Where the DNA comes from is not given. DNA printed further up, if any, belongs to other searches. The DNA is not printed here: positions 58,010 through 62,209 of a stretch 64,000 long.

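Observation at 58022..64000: Second giant polyvalent-type gene abuts the opposite (5') side of the same tRNA: probable second mobile element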

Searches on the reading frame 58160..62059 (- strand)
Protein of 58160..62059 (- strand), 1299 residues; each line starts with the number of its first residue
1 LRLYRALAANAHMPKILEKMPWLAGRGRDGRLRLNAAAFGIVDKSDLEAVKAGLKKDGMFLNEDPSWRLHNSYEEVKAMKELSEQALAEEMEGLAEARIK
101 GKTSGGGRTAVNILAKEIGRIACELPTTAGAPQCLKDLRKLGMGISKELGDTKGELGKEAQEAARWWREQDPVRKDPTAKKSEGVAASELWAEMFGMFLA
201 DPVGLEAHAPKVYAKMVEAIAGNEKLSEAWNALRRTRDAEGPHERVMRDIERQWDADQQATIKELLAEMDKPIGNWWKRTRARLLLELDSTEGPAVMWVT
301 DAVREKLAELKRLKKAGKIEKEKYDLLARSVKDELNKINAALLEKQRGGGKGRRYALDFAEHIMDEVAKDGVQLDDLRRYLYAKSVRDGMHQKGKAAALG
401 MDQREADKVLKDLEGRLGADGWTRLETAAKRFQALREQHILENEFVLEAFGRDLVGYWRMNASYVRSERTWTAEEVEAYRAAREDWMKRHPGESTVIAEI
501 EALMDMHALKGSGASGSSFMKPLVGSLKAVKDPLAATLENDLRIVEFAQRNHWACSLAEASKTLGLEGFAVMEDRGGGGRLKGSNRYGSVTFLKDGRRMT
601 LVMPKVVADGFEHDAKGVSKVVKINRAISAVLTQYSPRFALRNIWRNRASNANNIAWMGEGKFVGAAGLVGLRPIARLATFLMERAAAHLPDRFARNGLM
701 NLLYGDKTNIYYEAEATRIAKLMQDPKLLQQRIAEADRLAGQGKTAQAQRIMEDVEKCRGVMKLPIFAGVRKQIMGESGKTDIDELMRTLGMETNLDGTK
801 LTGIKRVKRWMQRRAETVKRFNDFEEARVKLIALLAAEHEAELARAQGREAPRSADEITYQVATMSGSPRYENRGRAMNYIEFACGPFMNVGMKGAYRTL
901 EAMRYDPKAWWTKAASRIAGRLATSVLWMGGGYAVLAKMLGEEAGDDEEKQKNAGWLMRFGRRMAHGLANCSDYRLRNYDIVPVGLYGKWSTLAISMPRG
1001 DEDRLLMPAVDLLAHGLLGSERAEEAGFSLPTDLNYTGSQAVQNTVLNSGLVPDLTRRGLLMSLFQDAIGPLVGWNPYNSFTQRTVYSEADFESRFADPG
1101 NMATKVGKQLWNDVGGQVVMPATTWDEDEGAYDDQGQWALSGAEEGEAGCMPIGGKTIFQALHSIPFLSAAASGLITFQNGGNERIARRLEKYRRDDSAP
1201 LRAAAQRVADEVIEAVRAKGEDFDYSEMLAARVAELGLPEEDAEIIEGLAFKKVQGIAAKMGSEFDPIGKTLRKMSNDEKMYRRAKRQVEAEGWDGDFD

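Call 35: search_dna_similar(query=window:58160-62059:-, collection=phages, mode=protein, max_evalue=0.001, max_rows=20)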
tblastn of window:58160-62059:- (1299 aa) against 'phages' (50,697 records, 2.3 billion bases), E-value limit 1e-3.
No match.

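Call 36: find_related_loci(query=window:58160-62059:-, collection=viral_contigs, flank=10000)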
Query window:58160-62059:- (1299 aa) in viral_contigs; peptide patterns used: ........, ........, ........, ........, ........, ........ (x = any residue, [..] = any of these).
13 stretches matched a pattern, but none encodes a relative of the query by tblastn (E <= 1e-3).

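Call 88: predict_structure(alignment_id=A2)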
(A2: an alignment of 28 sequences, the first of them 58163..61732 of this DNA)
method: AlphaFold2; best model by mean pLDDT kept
length: 1190 residues; sequences in the alignment: 28
mean_pLDDT: 72.6   pTM: 0.68
mean pLDDT of the five models: 72.6, 70.7, 67.2, 65.5, 64.8
residues with pLDDT >= 90: 62; 70-90: 716; 50-70: 258; < 50: 154
segments of 3 or more residues with pLDDT < 50: 65-75, 126-146, 281-289, 358-367, 386-408, 413-420, 468-470, 505-508, 661-675, 681-693, 1015-1022, 1038-1047, 1146-1155, 1188-1190
pLDDT, mean of each block of 10 residues (from residue 1): 66 67 74 83 80 83 50 58 84 81 84 77 56 40 47 66 78 85 88 91 91 88 89 79 75 75 81 76 46 75 88 88 85 87 78 54 47 65 50 37 42 43 68 80 90 86 66 69 82 85 56 67 68 80 90 87 84 83 76 85 89 78 84 87 87 77 45 50 41 46 65 84 92 89 86 85 72 73 82 87 89 87 86 81 84 85 78 77 78 81 84 81 66 73 67 79 81 68 80 82 68 49 53 51 46 57 68 74 64 64 70 70 72 62 51 50 61 75 62
secondary structure, 60 per line:
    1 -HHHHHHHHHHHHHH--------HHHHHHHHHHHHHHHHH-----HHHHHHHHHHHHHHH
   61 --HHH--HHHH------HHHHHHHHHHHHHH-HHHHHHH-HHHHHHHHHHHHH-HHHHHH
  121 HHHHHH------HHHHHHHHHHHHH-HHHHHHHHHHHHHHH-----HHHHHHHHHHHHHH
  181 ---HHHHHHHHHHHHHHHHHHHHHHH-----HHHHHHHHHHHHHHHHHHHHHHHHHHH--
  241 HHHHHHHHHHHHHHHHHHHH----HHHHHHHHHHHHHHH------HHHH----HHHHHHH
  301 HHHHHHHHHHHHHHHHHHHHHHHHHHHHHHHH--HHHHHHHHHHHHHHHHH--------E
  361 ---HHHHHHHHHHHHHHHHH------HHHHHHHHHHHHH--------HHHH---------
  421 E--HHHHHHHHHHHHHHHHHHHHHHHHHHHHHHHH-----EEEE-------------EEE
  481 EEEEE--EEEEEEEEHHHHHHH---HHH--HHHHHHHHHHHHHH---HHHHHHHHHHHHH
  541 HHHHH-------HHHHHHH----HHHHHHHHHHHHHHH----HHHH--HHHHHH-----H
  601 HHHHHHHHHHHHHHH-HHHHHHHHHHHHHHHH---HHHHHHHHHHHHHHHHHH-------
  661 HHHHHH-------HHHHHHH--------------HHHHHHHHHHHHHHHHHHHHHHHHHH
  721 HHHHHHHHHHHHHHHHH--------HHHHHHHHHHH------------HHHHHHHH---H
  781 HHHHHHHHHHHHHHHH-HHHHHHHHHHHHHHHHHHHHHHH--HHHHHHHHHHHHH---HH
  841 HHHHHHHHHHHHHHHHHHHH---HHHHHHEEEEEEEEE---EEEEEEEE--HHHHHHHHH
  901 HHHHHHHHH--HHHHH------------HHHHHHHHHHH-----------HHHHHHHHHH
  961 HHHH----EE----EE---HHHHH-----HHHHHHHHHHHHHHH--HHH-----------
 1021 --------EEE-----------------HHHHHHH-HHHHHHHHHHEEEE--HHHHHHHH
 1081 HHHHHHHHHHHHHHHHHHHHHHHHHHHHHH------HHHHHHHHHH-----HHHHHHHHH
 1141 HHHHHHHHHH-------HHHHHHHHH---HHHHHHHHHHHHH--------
elements in order (helices of 4 or more, strands of 3 or more residues): H2-15 H24-40 H46-60 H68-71 H78-91 H93-99 H101-113 H115-126 H133-145 H147-161 H167-180 H184-206 H212-238 H241-260 H265-279 H286-289 H294-332 H335-351 H364-380 H387-399 H408-411 H424-455 E461-464 E478-485 E488-495 H496-502 H511-524 H528-545 H553-559 H564-578 H583-586 H589-594 H600-615 H617-632 H636-653 H661-666 H674-680 H695-737 H746-756 H769-776 H780-796 H798-820 H823-835 H839-860 H864-869 E870-878 E882-889 H892-909 H912-916 H929-939 H951-964 H980-984 H990-1004 E1029-1031 H1049-1055 H1057-1066 E1067-1070 H1073-1110 H1117-1126 H1132-1150 H1158-1166 H1170-1182

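Call 91: fold_search(model_id=the predicted structure, library=pdb)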
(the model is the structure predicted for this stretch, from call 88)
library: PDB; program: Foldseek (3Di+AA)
matches with E <= 10: 93; with E <= 0.001: 0
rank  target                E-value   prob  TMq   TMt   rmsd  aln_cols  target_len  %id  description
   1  5m8j                  1.0e-01  0.18  0.08  0.13  24.2       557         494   10  Crystal structure of Eremococcus coleocola manganese transporter mutant H236A (released 2017-01-11)
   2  5m87                  1.5e-01  0.15  0.08  0.13  24.6       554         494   10  Crystal structure of Eremococcus coleocola manganese transporter (released 2017-01-11)
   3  4ady_A                5.2e-01  0.06  0.08  0.09  34.0       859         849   12  Crystal structure of 26S proteasome subunit Rpn2 (released 2012-03-14)
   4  9caf_D                7.6e-01  0.04  0.09  0.04  38.0      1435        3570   10  Cryo-EM structure of the reconstituted TRRAP lobe of the human TIP60 complex (composite structure) (released 2025-06-18)
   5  9j3z_B                8.9e-01  0.06  0.08  0.11  26.3       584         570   11  Cryo-EM structure of lysosome cholesterol sencing protein in L state (released 2025-04-02)
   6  4kf7                  1.1e+00  0.03  0.08  0.08  34.0      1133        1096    9  Nup188(aa1-1160) from Myceliophthora thermophila (released 2013-06-19)
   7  8w20_A                1.1e+00  0.03  0.05  0.08  60.8       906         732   13  Umb1 umbrella toxin particle (released 2024-04-17)
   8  1qgr_A                1.1e+00  0.04  0.08  0.09  33.1      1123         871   10  STRUCTURE OF IMPORTIN BETA BOUND TO THE IBB DOMAIN OF IMPORTIN ALPHA (II CRYSTAL FORM, GROWN AT LOW PH) (released 1999-05-24)
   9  8u73_A                1.2e+00  0.02  0.06  0.07  36.1      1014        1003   10  R399A sea urchin SLC9C1 pH 8 in Na+ (released 2025-03-26)
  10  9lhq                  1.4e+00  0.03  0.07  0.09  27.4       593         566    9  Cryo-EM structure of GPR155 monomer in complex with cholesterol (released 2025-12-10)
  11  9qcs_O                1.5e+00  0.02  0.06  0.04  38.4      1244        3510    9  Ku80 mediated DNA-PK dimer bound to 153 bp H2AX nucleosome (released 2026-01-14)
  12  5vgz_U                1.6e+00  0.03  0.08  0.10  33.4       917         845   12  Conformational Landscape of the p28-Bound Human Proteasome Regulatory Particle (released 2017-08-23)
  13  5a31_O                1.7e+00  0.03  0.06  0.09  29.1       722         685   10  Structure of the human APC-Cdh1-Hsl1-UbcH10 complex. (released 2015-11-18)
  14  9j3n_A                1.7e+00  0.04  0.08  0.12  23.1       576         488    9  ATP bound Chlamydia pneumoniae ATP/ADP translocator NTT1(Inward open state) (released 2025-03-19)
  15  4ui9_O                1.7e+00  0.03  0.06  0.09  29.1       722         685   10  Atomic structure of the human Anaphase-Promoting Complex (released 2015-06-17)
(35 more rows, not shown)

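Call 94: fold_search(model_id=the predicted structure, library=viral)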
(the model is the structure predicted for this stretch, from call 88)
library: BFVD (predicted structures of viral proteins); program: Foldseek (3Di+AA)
matches with E <= 10: 253; with E <= 0.001: 56
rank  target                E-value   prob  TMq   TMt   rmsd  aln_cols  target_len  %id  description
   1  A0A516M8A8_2          1.0e-21  1.00  0.48  0.50  22.4      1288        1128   14  (no name in the UniProt tables at hand)
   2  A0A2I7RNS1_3          1.8e-15  1.00  0.39  0.44  20.9      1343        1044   13  (no name in the UniProt tables at hand)
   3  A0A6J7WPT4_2          3.1e-15  1.00  0.42  0.41  18.1      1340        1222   12  Large polyvalent protein associated domain-containing protein [uncultured Caudovirales phage]
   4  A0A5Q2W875            3.1e-15  1.00  0.39  0.38  26.2      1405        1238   14  (no name in the UniProt tables at hand)
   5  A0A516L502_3          1.2e-14  1.00  0.38  0.42  13.7      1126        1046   13  (no name in the UniProt tables at hand)
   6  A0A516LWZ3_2          3.5e-14  1.00  0.40  0.39  24.5      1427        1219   12  (no name in the UniProt tables at hand)
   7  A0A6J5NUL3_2          5.3e-14  1.00  0.36  0.44  13.2      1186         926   14  Uncharacterized protein [uncultured Caudovirales phage]
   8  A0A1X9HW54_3          2.5e-13  1.00  0.37  0.35  17.4      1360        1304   13  (no name in the UniProt tables at hand)
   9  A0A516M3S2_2          8.7e-13  1.00  0.38  0.38  21.5      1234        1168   12  (no name in the UniProt tables at hand)
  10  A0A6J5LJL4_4          8.7e-13  1.00  0.37  0.34  22.8      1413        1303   12  LT_GEWL domain containing protein [uncultured Caudovirales phage]
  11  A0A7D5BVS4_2          1.8e-12  1.00  0.39  0.45  13.6      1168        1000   13  (no name in the UniProt tables at hand)
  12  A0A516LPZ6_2          2.5e-12  1.00  0.38  0.35  12.4      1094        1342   12  (no name in the UniProt tables at hand)
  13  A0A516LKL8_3          2.9e-12  1.00  0.38  0.40  14.4      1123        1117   12  (no name in the UniProt tables at hand)
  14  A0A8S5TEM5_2          3.0e-12  1.00  0.38  0.39  18.2      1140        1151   12  Large polyvalent protein associated domain 38 [Siphoviridae sp. ct1yA16]
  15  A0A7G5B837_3          9.1e-12  1.00  0.38  0.42  20.4      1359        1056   12  Uncharacterized protein [Ralstonia phage Alix]
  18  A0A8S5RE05            2.1e-11  1.00  0.32  0.29  22.1      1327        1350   13  Type I restriction enzyme Methylase [virus sp. ctqq75]
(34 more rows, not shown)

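Call 114: find_related_loci(query=A6, collection=viral_contigs, flank=10000)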
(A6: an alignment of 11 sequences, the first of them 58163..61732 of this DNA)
Query A6 (1190 aa) in viral_contigs; peptide patterns used: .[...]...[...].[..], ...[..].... (x = any residue, [..] = any of these).
47 stretches matched a pattern; 1 encode a relative of the query (tblastn E <= 1e-3); 1 distinct loci.
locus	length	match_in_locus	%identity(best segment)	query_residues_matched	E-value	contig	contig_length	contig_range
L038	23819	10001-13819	41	1-1169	0e+0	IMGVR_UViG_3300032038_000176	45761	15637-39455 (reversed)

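Call 118: search_protein_families(library=phrogs, proteins=[L038:14288-15634:+], max_evalue=0.01)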
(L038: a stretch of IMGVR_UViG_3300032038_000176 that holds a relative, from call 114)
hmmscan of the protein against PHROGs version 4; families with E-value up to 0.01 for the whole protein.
L038:14288-15634:+ (448 aa): 0 families
